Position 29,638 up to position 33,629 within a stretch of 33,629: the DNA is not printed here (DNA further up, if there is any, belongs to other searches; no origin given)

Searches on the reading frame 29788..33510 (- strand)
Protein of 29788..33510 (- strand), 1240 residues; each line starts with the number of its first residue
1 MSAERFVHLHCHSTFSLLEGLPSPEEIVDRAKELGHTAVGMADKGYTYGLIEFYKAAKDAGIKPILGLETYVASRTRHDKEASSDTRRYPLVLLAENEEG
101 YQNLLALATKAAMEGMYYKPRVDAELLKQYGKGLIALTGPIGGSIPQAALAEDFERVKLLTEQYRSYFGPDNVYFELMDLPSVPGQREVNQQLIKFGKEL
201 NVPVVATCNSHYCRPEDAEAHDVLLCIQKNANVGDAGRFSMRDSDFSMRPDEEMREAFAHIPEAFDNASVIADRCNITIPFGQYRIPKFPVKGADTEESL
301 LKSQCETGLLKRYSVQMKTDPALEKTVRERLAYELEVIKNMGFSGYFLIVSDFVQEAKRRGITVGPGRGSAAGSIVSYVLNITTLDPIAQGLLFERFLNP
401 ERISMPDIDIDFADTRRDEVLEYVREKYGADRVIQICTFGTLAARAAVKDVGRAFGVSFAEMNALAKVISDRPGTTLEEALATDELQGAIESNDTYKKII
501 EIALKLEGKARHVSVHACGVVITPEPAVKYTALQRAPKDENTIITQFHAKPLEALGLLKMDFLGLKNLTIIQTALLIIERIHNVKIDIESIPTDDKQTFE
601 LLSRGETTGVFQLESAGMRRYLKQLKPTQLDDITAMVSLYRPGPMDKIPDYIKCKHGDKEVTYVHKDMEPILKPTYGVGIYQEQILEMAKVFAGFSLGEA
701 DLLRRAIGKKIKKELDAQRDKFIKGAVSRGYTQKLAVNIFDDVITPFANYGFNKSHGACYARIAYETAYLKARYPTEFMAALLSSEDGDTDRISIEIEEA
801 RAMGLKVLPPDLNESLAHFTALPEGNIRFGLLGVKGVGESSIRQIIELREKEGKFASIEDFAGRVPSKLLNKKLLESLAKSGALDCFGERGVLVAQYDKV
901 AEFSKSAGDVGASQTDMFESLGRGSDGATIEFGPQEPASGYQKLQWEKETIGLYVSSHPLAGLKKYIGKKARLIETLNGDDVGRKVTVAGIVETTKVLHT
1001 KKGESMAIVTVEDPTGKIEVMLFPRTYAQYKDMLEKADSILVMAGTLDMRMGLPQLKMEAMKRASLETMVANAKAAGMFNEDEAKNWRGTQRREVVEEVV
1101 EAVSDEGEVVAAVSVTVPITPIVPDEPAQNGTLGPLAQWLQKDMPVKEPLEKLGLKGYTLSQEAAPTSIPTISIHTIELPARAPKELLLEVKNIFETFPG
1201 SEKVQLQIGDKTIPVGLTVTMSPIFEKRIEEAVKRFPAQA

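Call 8: search_protein_families(library=pfam, proteins=[window:29788-33510:-])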
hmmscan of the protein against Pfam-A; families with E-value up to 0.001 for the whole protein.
window:29788-33510:- (1240 aa): 5 families
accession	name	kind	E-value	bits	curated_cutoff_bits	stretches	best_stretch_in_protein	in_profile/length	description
PF07733.18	DNA_pol3_alpha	-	1.8e-98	329.7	23.9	1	300-564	2-260/260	Bacterial DNA polymerase III alpha NTPase domain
PF17657.6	DNA_pol3_finger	-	8.9e-63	211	22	1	567-729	1-165/166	Bacterial DNA polymerase III alpha subunit finger domain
PF02811.25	PHP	-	9.5e-48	163.1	26.4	1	8-179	1-163/164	PHP domain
PF14579.12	HHH_6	-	1.6e-26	92.8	25.6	1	804-889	1-85/90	Helix-hairpin-helix motif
PF01336.31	tRNA_anti-codon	-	6.5e-10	39.3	27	1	986-1059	1-70/75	OB-fold nucleic acid binding domain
